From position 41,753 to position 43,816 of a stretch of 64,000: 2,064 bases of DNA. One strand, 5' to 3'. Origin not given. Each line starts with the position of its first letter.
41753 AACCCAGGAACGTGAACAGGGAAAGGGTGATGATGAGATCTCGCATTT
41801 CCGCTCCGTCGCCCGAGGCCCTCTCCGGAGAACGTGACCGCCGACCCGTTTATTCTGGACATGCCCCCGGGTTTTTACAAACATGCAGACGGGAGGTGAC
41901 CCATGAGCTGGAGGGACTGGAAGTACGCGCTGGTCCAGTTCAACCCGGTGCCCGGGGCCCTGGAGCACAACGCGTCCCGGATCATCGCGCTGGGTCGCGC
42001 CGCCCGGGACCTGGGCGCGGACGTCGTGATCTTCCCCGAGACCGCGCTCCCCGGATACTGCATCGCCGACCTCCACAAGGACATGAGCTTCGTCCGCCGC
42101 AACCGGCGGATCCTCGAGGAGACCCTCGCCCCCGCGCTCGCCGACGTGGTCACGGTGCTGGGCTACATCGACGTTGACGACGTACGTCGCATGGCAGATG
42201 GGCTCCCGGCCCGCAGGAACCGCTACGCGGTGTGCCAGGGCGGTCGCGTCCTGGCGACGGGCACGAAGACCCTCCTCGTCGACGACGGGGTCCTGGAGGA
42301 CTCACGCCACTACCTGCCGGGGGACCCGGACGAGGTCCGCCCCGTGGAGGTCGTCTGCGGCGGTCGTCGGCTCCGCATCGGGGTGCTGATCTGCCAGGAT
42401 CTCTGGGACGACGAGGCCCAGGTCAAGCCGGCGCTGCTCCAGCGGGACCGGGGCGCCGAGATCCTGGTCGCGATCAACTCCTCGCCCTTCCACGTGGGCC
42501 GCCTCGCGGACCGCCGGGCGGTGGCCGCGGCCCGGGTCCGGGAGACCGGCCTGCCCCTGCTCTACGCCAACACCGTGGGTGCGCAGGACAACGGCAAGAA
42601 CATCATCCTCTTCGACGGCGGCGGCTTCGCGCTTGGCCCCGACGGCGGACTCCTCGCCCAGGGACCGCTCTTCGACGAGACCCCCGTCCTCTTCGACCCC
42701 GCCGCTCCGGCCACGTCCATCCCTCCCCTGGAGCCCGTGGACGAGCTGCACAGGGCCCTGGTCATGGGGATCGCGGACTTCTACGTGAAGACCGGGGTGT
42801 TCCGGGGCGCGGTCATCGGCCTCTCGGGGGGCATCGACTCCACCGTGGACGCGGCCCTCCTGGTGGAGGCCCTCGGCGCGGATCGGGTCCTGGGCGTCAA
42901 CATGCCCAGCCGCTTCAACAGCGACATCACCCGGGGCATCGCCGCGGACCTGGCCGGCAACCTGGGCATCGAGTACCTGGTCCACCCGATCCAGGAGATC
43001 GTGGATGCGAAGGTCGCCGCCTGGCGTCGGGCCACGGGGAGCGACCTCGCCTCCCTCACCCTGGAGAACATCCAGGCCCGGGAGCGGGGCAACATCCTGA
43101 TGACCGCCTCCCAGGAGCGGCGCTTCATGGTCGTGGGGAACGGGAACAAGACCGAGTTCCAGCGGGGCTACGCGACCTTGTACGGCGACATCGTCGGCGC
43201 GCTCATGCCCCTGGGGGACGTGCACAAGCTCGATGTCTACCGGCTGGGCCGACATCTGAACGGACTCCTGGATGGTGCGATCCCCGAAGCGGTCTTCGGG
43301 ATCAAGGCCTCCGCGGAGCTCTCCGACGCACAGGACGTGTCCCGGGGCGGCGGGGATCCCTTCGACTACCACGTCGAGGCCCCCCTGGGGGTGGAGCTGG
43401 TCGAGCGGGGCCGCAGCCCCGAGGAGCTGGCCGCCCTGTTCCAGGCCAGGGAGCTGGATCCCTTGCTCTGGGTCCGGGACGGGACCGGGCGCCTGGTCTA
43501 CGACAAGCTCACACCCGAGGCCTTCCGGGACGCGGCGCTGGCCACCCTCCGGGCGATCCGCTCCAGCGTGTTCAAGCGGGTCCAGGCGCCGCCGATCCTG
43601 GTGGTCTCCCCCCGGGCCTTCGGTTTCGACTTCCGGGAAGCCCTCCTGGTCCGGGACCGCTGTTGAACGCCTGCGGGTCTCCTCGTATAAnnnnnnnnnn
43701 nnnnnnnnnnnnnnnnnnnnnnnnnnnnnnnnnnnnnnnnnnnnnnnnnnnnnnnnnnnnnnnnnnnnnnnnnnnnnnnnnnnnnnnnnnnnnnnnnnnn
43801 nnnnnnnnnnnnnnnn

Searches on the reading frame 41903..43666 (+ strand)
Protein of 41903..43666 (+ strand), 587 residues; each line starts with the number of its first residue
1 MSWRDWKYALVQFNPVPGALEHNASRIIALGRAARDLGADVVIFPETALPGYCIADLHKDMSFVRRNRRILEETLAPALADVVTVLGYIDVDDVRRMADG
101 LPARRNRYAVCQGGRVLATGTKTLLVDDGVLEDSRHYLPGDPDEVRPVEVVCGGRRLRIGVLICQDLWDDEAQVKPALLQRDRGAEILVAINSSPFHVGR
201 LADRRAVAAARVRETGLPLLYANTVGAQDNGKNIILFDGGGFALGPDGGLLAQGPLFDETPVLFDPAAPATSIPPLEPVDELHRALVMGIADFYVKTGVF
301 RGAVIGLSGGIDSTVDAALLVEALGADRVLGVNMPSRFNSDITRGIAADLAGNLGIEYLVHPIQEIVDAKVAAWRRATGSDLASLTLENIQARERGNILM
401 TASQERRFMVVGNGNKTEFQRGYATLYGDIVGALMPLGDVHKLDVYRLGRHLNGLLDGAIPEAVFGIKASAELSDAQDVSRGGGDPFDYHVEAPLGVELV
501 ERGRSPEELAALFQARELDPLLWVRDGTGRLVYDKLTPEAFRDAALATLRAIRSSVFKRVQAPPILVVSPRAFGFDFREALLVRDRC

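Call 62: search_protein_families(library=ncbifam, max_evalue=0.001, proteins=[window:41903-43666:+])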
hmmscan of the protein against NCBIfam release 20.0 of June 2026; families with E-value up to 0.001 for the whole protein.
window:41903-43666:+ (587 aa): 9 families
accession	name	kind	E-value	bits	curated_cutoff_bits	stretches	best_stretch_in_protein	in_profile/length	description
NF010588.0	PRK13981.1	equivalog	4.7e-103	345.4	479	1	7-478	6-464/546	NAD+ synthase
NF010587.0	PRK13980.1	equivalog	2.5e-41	141.6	255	1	286-478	18-198/267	NAD+ synthase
TIGR00552.1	nadE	equivalog_domain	4.5e-36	124.3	63.65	1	294-477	16-193/251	NAD(+) synthase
NF002730.0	PRK02628.1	equivalog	7.5e-27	93.8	473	2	301-429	360-496/677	NAD(+) synthase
NF002048.0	PRK00876.1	subfamily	2.4e-26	92.3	313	2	301-369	38-106/330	NAD(+) synthase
NF001979.1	PRK00768.1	equivalog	1.3e-09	38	250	1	293-453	30-198/266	NAD(+) synthase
TIGR00268.2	TIGR00268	equivalog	1.4e-05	24.6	150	1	303-372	16-85/259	ATP-dependent sacrificial sulfur transferase LarE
TIGR03381.1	agmatine_aguB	equivalog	0.00025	20.5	410.25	1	11-254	6-241/279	N-carbamoylputrescine amidase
NF033621.1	de_GSH_amidase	exception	0.00035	20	355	1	9-190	3-168/260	deaminated glutathione amidase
